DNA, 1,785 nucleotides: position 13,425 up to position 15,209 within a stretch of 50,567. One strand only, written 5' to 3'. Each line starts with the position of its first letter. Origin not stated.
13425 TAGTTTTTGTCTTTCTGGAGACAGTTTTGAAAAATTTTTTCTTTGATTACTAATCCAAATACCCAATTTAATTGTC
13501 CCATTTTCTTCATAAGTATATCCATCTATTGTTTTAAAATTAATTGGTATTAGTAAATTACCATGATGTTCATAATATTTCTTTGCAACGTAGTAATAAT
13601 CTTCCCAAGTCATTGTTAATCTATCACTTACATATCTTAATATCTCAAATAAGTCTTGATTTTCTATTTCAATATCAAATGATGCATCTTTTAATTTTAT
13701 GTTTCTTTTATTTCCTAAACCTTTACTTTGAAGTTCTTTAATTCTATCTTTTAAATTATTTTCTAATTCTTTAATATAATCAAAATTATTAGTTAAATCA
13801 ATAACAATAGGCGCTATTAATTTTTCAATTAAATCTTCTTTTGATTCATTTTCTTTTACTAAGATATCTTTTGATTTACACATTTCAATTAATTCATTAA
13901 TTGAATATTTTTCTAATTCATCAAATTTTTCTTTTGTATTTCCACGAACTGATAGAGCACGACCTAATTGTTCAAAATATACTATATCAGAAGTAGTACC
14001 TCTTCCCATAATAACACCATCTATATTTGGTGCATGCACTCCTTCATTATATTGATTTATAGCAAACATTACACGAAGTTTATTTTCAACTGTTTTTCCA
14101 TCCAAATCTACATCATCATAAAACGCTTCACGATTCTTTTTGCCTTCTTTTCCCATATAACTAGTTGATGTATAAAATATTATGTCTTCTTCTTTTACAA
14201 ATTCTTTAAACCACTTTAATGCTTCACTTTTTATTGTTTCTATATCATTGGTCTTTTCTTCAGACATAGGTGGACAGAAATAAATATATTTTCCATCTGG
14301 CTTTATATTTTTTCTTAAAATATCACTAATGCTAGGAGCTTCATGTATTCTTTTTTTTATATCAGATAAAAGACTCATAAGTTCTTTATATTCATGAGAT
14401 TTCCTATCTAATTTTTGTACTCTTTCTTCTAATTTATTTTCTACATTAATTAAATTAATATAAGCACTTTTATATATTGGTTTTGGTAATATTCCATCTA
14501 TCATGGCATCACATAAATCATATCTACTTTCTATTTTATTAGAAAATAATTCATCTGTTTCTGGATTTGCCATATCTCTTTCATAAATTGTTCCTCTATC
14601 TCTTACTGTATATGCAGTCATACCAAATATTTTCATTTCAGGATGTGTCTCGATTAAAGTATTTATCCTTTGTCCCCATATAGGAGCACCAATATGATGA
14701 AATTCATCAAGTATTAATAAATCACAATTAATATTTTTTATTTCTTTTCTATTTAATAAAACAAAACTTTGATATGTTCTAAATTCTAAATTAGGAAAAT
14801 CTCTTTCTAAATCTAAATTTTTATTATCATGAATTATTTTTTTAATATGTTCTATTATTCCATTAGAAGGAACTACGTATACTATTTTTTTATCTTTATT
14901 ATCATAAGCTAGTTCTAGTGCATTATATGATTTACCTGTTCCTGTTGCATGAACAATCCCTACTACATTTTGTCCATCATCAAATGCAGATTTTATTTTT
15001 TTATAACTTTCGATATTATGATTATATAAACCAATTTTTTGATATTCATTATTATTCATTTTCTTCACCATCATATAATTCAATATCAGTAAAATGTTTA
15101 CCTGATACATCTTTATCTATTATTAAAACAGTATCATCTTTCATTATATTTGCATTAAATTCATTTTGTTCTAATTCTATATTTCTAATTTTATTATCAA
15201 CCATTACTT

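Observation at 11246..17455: Uncharacterised helicase-centred gene island downstream of tRNA-His: candidate novel (defence-like?) module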

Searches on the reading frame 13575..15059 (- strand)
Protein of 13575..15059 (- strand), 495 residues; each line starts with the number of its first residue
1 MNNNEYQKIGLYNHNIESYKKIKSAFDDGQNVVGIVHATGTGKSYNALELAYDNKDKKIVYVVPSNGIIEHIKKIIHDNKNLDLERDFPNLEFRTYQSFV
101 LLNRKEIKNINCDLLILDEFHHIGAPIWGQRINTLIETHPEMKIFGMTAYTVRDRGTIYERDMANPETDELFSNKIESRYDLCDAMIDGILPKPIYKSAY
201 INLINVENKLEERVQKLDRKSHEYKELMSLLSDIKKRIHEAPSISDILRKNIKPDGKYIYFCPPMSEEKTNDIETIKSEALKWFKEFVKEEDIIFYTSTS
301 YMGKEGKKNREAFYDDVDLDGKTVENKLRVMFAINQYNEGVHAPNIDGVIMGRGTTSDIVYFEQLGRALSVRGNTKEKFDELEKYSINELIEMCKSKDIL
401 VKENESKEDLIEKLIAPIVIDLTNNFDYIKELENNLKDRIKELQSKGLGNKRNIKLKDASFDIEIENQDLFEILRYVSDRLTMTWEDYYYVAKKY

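Call 21: find_homologous_proteins(query=window:13575-15059:-)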
Query window:13575-15059:- (495 aa): 1001 proteins with E <= 0.001 among 8000 candidates; the best 120 are listed.
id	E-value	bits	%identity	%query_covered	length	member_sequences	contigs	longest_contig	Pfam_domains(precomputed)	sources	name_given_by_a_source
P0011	1.6e-270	916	79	100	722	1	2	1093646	PF00270.36,PF03457.20,PF04851.22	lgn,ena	-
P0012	6.5e-269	911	78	100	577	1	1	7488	PF00270.36,PF03457.20,PF04851.22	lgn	-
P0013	7.8e-269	910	78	100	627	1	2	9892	PF00270.36,PF03457.20,PF04851.22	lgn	-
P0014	7.8e-269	910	78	100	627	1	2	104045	PF00270.36,PF03457.20,PF04851.22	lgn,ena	-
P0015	9.0e-269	910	78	100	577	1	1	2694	PF00270.36,PF03457.20,PF04851.22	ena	-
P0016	9.3e-269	910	78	100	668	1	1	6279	PF00270.36,PF03457.20,PF04851.22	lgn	-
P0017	1.5e-268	909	78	100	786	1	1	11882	PF03457.20,PF04851.22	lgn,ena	-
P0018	2.3e-268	909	78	100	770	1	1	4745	PF03457.20,PF04851.22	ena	-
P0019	2.6e-268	909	78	100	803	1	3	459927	PF03457.20,PF04851.22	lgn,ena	-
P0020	2.6e-268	909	78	100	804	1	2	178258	PF03457.20,PF04851.22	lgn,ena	-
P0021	2.6e-268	909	78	100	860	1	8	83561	PF03457.20,PF04851.22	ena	-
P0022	2.7e-268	909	78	100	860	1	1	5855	PF03457.20,PF04851.22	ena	-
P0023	8.5e-268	907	78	100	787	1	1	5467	PF03457.20,PF04851.22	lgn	-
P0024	8.8e-268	907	78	100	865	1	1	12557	PF00270.36,PF03457.20,PF04851.22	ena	-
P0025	9.4e-268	907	78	100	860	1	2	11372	PF03457.20,PF04851.22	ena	-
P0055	2.7e-259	879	76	100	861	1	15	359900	PF03457.20,PF04851.22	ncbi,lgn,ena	-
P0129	3.3e-237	806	73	98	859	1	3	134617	PF03457.20,PF04851.22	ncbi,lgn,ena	-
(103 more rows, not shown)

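Call 23: find_encoding_contigs(protein=P0011, flank=10000, max_places=2)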
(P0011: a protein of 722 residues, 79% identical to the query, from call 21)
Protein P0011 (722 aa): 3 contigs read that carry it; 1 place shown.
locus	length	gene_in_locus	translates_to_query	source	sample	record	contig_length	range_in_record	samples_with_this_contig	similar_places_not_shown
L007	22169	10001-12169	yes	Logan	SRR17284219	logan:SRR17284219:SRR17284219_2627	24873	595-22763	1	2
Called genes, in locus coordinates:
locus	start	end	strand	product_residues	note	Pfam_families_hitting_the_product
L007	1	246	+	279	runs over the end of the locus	?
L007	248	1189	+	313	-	PF00696:AA_kinase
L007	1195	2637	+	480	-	PF03606:DcuC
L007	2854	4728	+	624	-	PF00005:ABC_tran, PF00931:NB-ARC (faint), PF02463:SMC_N (faint), PF03193:RsgA_GTPase (faint), PF13555:AAA_29 (faint), PF12848:ABC_tran_Xtn, PF00005:ABC_tran, PF16326:ABC_tran_CTD (weak), +3 more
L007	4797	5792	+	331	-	PF01391:Collagen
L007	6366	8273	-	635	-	PF13589:HATPase_c_3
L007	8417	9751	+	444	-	PF04326:SLFN_AlbA_2, PF13749:HATPase_c_4, PF13412:HTH_24 (weak)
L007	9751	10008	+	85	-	-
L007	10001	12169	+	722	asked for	PF00270:DEAD (faint), PF04851:ResIII, PF03457:HA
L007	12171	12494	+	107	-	-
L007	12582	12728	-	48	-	-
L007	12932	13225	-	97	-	-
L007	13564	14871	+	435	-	PF02881:SRP54_N, PF00448:SRP54, PF02492:cobW (weak), PF02978:SRP_SPB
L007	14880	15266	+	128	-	PF04266:ASCH (weak)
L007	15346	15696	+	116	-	-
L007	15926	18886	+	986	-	PF17802:SpaA, PF04203:Sortase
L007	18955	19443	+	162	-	-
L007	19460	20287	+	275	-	PF19293:CdaA_N, PF02457:DAC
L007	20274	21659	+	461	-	PF07949:YbbR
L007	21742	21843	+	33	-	-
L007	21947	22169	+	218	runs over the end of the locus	-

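Call 24: find_encoding_contigs(protein=P0055, flank=10000, max_places=3)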
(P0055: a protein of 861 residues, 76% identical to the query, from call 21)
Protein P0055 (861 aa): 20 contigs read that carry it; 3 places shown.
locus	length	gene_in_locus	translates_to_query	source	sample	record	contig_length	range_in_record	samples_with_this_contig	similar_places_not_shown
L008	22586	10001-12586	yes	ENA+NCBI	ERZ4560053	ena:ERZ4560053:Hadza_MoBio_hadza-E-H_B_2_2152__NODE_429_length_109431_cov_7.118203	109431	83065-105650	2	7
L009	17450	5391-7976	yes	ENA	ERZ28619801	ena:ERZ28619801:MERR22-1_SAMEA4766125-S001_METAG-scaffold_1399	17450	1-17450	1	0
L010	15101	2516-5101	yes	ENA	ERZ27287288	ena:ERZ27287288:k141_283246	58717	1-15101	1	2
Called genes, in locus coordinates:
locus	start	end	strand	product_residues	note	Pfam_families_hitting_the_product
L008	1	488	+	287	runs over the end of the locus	PF10672:Methyltrans_SAM, PF03602:Cons_hypoth95 (weak)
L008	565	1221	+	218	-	PF01520:Amidase_3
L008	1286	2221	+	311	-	PF07751:Abi_2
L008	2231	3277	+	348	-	PF00089:Trypsin, PF13365:Trypsin_2, PF00595:PDZ, PF13180:PDZ_2, PF17820:PDZ_6 (weak)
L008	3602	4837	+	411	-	-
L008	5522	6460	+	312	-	-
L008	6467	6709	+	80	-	PF20293:MC6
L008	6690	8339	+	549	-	PF10088:DUF2326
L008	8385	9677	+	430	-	PF01076:Mob_Pre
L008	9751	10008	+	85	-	-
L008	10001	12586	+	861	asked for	PF04851:ResIII, PF03457:HA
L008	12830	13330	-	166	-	PF12844:HTH_19 (weak), PF01381:HTH_3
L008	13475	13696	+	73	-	-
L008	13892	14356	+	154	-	PF13730:HTH_36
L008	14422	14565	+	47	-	-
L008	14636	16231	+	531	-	PF00239:Resolvase, PF07508:Recombinase, PF13408:Zn_ribbon_recom, PF14287:DUF4368 (weak)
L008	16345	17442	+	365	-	PF01520:Amidase_3, PF23457:LysM2_NFP (faint), PF01476:LysM, PF04225:LysM_OapA (faint), PF22310:NMB0315_dom_I (faint), PF23446:LysM1_NFP_LYK (faint), PF23472:LysM2_CERK1_LYK3_4_5 (faint), PF01476:LysM, +2 more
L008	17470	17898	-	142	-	PF07486:Hydrolase_2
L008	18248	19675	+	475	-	PF01266:DAO, PF13738:Pyr_redox_3 (faint), PF00355:Rieske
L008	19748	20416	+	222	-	PF00849:PseudoU_synth_2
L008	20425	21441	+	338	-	PF01569:PAP2, PF01219:DAGK_prokar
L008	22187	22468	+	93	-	-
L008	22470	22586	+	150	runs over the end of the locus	-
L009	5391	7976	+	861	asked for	PF04851:ResIII, PF03457:HA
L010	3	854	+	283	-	?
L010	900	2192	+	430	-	PF01076:Mob_Pre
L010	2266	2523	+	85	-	-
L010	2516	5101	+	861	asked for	PF04851:ResIII, PF03457:HA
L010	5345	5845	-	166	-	PF12844:HTH_19 (weak), PF01381:HTH_3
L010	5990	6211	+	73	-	-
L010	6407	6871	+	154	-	PF13730:HTH_36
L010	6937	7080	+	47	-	-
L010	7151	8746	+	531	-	PF00239:Resolvase, PF07508:Recombinase, PF13408:Zn_ribbon_recom, PF14287:DUF4368 (weak)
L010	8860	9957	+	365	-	PF01520:Amidase_3, PF23457:LysM2_NFP (faint), PF01476:LysM, PF04225:LysM_OapA (faint), PF22310:NMB0315_dom_I (faint), PF23446:LysM1_NFP_LYK (faint), PF23472:LysM2_CERK1_LYK3_4_5 (faint), PF01476:LysM, +2 more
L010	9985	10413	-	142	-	PF07486:Hydrolase_2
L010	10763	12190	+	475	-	PF01266:DAO, PF13738:Pyr_redox_3 (faint), PF00355:Rieske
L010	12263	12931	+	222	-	PF00849:PseudoU_synth_2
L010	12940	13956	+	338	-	PF01569:PAP2, PF01219:DAGK_prokar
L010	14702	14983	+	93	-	-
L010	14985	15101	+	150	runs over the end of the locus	-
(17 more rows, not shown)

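Call 25: find_encoding_contigs(protein=P0129, flank=10000, max_places=3)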
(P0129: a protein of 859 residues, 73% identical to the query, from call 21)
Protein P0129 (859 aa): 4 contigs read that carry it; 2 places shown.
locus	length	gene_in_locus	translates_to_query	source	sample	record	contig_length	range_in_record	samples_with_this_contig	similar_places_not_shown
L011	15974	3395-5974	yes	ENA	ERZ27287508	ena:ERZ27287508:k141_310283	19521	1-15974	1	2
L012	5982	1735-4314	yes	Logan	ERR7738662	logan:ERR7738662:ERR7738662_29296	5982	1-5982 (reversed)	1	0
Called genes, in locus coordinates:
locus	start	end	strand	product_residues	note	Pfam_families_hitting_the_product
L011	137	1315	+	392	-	-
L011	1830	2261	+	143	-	-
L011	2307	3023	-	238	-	PF12844:HTH_19, PF13560:HTH_31, PF01381:HTH_3, PF13443:HTH_26 (weak)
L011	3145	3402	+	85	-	-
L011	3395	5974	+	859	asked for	PF04851:ResIII, PF03457:HA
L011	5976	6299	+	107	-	-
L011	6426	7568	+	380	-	PF12323:HTH_OrfB_IS605, PF01385:OrfB_IS605, PF07282:Cas12f1-like_TNB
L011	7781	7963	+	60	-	PF13560:HTH_31 (weak), PF01381:HTH_3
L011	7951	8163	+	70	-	-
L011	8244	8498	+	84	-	-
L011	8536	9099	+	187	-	-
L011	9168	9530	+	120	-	-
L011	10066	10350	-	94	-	-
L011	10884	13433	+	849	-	PF00690:Cation_ATPase_N, PF00122:E1-E2_ATPase, PF00702:Hydrolase, PF13246:Cation_ATPase, PF00689:Cation_ATPase_C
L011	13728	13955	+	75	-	PF11518:DUF3221 (weak)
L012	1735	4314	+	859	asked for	PF04851:ResIII, PF03457:HA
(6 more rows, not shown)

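Call 29: find_related_loci(query=window:13575-15059:-, collection=genome_contigs, flank=10000)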
Query window:13575-15059:- (495 aa) in genome_contigs; peptide patterns used: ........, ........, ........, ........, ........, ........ (x = any residue, [..] = any of these).
148 stretches matched a pattern; 128 encode a relative of the query (tblastn E <= 1e-3); the best 80 are kept; 79 distinct loci.
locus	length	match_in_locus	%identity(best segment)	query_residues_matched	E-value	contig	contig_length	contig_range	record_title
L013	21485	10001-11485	94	1-495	0e+0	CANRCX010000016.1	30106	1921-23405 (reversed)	MAG: uncultured Bacilli bacterium isolate Lapin-026__bin53 genome assembly, contig: Lapin-026__NODE_1645_length_30106_co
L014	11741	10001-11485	78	1-495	0e+0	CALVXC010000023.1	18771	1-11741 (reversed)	MAG: uncultured Bacilli bacterium isolate BRZ_GA__bin52 genome assembly, contig: BRZ_GA__NODE_4284_length_18771_cov_7.80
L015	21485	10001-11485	82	1-495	0e+0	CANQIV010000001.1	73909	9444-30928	MAG: uncultured Bacilli bacterium isolate Lapin-027__bin54 genome assembly, contig: Lapin-027__NODE_244_length_73909_cov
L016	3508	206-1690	80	1-495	0e+0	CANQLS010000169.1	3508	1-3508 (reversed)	MAG: uncultured Clostridia bacterium isolate Lapin-015__bin63 genome assembly, contig: Lapin-015__NODE_31505_length_3508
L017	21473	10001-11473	80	5-495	0e+0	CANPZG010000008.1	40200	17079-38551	MAG: uncultured Bacilli bacterium isolate Lapin-005__bin107 genome assembly, contig: Lapin-005__NODE_1248_length_40200_c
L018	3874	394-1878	80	1-495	0e+0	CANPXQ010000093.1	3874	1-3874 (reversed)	MAG: uncultured Bacilli bacterium isolate Lapin-005__bin3 genome assembly, contig: Lapin-005__NODE_35266_length_3874_cov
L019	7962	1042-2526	79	1-495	0e+0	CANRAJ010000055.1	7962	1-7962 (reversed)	MAG: uncultured Bacilli bacterium isolate Lapin-026__bin16 genome assembly, contig: Lapin-026__NODE_11785_length_7962_co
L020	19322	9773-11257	80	1-495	0e+0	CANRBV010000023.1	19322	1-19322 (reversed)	MAG: uncultured Bacilli bacterium isolate Lapin-028__bin53 genome assembly, contig: Lapin-028__NODE_3124_length_19322_co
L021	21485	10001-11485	77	1-495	0e+0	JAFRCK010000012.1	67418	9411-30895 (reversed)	MAG: Bacilli bacterium isolate RGIG2368 Goat_Ileum-3__c74576, whole genome shotgun sequence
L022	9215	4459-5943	81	1-495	0e+0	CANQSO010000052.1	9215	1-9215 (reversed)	MAG: uncultured Bacilli bacterium isolate Lapin-032__bin38 genome assembly, contig: Lapin-032__NODE_10072_length_9215_co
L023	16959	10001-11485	78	1-495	0e+0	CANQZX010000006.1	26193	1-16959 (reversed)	MAG: uncultured Bacilli bacterium isolate Lapin-016__bin77 genome assembly, contig: Lapin-016__NODE_1573_length_26193_co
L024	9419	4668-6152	78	1-495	0e+0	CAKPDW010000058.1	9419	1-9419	MAG: uncultured Clostridia bacterium isolate REFINED_METABAT215_TOP10_CONTIGS_1500_ASSEMBLY_K77_MERGED__Hadza_PheChl_Fib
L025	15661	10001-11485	78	1-495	0e+0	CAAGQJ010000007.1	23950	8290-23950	MAG TPA_asm: Bacilli bacterium, isolate HGM10836, WGS project CAAGQJ010000000 data, contig: SRS820617_35_k75_7476, whole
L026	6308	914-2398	77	1-495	0e+0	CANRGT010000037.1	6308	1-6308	MAG: uncultured Clostridia bacterium isolate Lapin-022__bin14 genome assembly, contig: Lapin-022__NODE_12457_length_6308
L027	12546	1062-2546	77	1-495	0e+0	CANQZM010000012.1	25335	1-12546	MAG: uncultured Bacilli bacterium isolate Lapin-017__bin14 genome assembly, contig: Lapin-017__NODE_959_length_25335_cov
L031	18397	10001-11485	78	1-495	0e+0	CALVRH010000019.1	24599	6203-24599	MAG: uncultured Bacilli bacterium isolate BRZ_L__bin94 genome assembly, contig: BRZ_L__NODE_4210_length_24599_cov_43.229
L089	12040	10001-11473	59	5-495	0e+0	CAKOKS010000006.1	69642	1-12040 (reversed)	MAG: uncultured Bacilli bacterium isolate REFINED_METABAT215_TOP10_CONTIGS_1500_ASSEMBLY_K77_MERGED__Hadza_MoBio_hadza-E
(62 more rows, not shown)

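Call 35: search_solved_structures(query=window:13575-15059:-, max_evalue=0.01)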
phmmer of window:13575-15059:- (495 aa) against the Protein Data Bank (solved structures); distinct sequences matched with E-value up to 0.01: 1.
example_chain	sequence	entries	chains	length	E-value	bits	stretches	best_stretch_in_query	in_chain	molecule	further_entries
7clg_A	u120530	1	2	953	4.3e-07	32.3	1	322-405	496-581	Putative helicase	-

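Call 37: search_protein_families(library=pfam, proteins=[L013:8944-9651:+, L013:13801-14040:+, L013:14079-14519:-, L013:14877-15941:+], max_evalue=0.01)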
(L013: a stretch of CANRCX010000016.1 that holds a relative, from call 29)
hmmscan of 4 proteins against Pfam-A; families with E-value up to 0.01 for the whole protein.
L013:8944-9651:+ (235 aa): 0 families

L013:13801-14040:+ (79 aa): 0 families

L013:14079-14519:- (146 aa): 0 families

L013:14877-15941:+ (354 aa): 4 families
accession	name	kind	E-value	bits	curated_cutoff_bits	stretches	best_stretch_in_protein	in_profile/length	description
PF01381.28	HTH_3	-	4.6e-11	43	23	1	9-62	1-54/55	Helix-turn-helix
PF12844.13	HTH_19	-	4.6e-09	36.5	30.2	1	7-66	2-61/64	Helix-turn-helix domain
PF13443.12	HTH_26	-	6.1e-06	26.8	22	1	10-66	3-60/63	Cro/C1-type HTH DNA-binding domain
PF13560.12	HTH_31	-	0.0022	18.7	27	1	12-58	9-56/64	Helix-turn-helix domain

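Call 39: search_dna_similar(query=window:13575-15059:-, collection=phages, mode=protein, max_rows=15)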
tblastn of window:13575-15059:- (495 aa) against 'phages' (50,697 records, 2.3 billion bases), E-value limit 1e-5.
Records with a match: 1; places in all: 1; records where one place covers at least 80% of the query: 0.
Best place of each record, by identity: <60% 1.
By first word of the organism name: Bacteriophage 1.
By host as written in the record: - 1.
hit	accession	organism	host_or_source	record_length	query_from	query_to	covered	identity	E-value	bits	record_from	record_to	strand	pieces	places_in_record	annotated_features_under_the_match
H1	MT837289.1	Bacteriophage sp.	human fecal samples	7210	4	369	74%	29.2%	1e-31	135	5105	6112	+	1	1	record has no annotation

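Call 40: search_dna_similar(query=window:13575-15059:-, collection=plasmids, mode=protein, max_rows=15)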
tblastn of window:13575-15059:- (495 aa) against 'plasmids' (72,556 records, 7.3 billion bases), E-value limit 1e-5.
Records with a match: 6; places in all: 7; records where one place covers at least 80% of the query: 1.
Best place of each record, by identity: <60% 6.
By first word of the organism name: Ruminococcus 2; Aneurinibacillus 1; Phocaeicola 1; Butyrivibrio 1; Vibrio 1.
By predicted mobility (MOB-suite, as given by PLSDB): non-mobilizable 3; mobilizable 2; conjugative 1.
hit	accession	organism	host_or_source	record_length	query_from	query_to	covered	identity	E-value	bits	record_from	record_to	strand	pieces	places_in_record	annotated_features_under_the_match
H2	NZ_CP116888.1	Aneurinibacillus sp. Ricciae_BoGa-3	whole organism,Plant material,Lab grown ...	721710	9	489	97%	27.2%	2e-43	172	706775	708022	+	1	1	Helicase associated domain protein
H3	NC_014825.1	Ruminococcus albus 7 = DSM 20455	-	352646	11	392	77%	32.4%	1e-38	158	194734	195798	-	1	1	Helicase associated domain protein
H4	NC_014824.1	Ruminococcus albus 7 = DSM 20455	-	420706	6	380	76%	29.8%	6e-36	149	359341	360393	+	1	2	Helicase associated domain protein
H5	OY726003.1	Phocaeicola massiliensis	-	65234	7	369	73%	28.6%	8e-28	125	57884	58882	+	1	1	record has no annotation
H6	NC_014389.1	Butyrivibrio proteoclasticus B316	-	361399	31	423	79%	24.8%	6e-14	82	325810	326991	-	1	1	DEAD/DEAH box helicase family protein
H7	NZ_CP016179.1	Vibrio breoganii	Bacterial isolate,Filtered Seawater, ...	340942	11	371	73%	26.1%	8e-30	131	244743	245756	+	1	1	DEAD/DEAH box helicase family protein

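Call 47: get_annotated_region(hit=H2, flank=6000)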
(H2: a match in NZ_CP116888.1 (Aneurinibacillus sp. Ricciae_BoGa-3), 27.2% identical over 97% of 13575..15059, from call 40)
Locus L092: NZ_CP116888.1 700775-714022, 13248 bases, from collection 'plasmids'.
description: Aneurinibacillus sp. Ricciae_BoGa-3 plasmid unnamed, complete sequence
organism: Aneurinibacillus sp. Ricciae_BoGa-3 (NCBI taxid 3022697)
taxonomy: Bacteria; Bacillota; Bacilli; Bacillales; Paenibacillaceae; Aneurinibacillus; Aneurinibacillus sp. Ricciae BoGa-3
host: -; source: whole organism,Plant material,Lab grown Riccia fluitans ecotype BoGa-3; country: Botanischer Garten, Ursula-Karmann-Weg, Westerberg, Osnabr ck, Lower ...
typing (MOB-suite, as given by PLSDB): non-mobilizable
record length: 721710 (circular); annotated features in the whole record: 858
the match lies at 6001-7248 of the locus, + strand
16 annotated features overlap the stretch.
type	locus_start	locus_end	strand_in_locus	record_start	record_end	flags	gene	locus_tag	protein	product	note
CDS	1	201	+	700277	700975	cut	-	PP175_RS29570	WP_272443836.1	hypothetical protein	-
CDS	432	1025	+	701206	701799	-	-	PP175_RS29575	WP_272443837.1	hypothetical protein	-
CDS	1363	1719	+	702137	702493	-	-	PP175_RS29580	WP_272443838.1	hypothetical protein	-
CDS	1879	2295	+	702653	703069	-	-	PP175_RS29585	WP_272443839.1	hypothetical protein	-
CDS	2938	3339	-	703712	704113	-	-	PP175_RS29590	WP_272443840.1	helix-turn-helix transcriptional regulator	-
CDS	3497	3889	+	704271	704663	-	-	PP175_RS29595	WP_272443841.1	hypothetical protein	-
CDS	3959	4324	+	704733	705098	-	-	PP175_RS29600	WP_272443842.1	hypothetical protein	-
CDS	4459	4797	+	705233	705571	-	-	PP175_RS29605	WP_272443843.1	hypothetical protein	-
CDS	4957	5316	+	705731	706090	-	-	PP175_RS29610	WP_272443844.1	hypothetical protein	-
CDS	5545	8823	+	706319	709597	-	-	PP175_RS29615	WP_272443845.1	Helicase associated domain protein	-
CDS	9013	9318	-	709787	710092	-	-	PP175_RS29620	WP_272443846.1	hypothetical protein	-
CDS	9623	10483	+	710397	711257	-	-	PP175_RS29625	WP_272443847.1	DUF4121 family protein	-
CDS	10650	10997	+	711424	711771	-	-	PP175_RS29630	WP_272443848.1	hypothetical protein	-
CDS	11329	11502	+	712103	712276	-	-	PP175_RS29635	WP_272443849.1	hypothetical protein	-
CDS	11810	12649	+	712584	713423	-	-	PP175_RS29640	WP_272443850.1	transcriptional regulator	-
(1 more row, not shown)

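Call 57: search_protein_families(library=pfam, alignment_id=A4, max_evalue=0.00001)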
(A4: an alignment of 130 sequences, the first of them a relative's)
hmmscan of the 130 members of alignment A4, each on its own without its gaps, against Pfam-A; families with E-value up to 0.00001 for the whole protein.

A. member 1, L007:6366-8273:- (635 aa): 1 family
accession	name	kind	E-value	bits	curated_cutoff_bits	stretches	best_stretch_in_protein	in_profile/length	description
PF13589.12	HATPase_c_3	-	3.5e-16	59.9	25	1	26-151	4-118/137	Histidine kinase-, DNA gyrase B-, and HSP90-like ATPase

B. families by the number of members that match (of 130 scanned): 127 families (the first 25 are shown)
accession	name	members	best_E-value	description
PF02463.25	SMC_N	4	6.5e-66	RecF/RecN/SMC N terminal domain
PF01381.28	HTH_3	4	1.3e-16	Helix-turn-helix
PF12844.13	HTH_19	4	2.2e-16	Helix-turn-helix domain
PF13304.12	AAA_21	4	9.6e-14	AAA domain, putative AbiEii toxin, Type IV TA system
PF13560.12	HTH_31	4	2.7e-09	Helix-turn-helix domain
PF13353.11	Fer4_12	3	4.3e-39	4Fe-4S single cluster domain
PF04326.19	SLFN_AlbA_2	3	2.7e-20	Schlafen, AlbA_2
PF13749.12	HATPase_c_4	3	1.2e-13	Putative ATP-dependent DNA helicase recG C-terminal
PF04055.27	Radical_SAM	3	4e-11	Radical SAM superfamily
PF13443.12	HTH_26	3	9.7e-08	Cro/C1-type HTH DNA-binding domain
PF13412.12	HTH_24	3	1.7e-06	Winged helix-turn-helix DNA-binding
PF01098.24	FTSW_RODA_SPOVE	2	2.4e-73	Cell cycle protein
PF01029.23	NusB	2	3.1e-33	NusB family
PF06470.18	SMC_hinge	2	5.2e-32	SMC proteins Flexible Hinge Domain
PF00005.33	ABC_tran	2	8.1e-29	ABC transporter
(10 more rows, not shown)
